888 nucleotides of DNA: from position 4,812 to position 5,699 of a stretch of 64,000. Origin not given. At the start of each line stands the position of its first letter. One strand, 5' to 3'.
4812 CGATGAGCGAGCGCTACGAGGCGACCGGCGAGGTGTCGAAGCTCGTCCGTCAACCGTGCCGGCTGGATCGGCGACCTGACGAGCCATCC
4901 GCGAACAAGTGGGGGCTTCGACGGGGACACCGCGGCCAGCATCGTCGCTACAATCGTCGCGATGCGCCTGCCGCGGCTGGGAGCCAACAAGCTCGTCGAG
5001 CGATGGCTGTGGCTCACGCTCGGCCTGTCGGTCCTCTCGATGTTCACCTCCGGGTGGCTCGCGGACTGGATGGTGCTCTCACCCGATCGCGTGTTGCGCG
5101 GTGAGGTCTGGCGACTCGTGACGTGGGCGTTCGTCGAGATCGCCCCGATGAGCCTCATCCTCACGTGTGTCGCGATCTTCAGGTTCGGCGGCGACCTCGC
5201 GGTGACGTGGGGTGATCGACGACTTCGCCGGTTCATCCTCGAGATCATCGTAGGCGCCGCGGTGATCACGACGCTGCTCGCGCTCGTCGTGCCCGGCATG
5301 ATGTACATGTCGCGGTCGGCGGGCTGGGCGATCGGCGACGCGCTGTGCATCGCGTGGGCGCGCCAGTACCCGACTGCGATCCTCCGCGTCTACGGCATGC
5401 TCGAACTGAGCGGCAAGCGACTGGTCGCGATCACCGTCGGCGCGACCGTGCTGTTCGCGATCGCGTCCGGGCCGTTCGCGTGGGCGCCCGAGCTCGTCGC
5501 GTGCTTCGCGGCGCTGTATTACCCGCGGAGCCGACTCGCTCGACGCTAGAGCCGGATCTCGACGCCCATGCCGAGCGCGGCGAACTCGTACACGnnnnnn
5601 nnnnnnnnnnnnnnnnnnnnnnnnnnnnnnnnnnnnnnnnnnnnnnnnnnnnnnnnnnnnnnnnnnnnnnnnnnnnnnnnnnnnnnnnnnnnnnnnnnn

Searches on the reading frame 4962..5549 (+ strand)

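Call 49: search_protein_families(library=pfam, proteins=[window:4962-5549:+], max_evalue=0.00001)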
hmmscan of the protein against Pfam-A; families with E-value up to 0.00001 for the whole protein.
window:4962-5549:+ (195 aa): 1 family
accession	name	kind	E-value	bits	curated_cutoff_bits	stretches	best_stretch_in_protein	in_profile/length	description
PF08551.15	DUF1751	-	9.5e-07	29.8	22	1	49-111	8-70/99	Eukaryotic integral membrane protein (DUF1751)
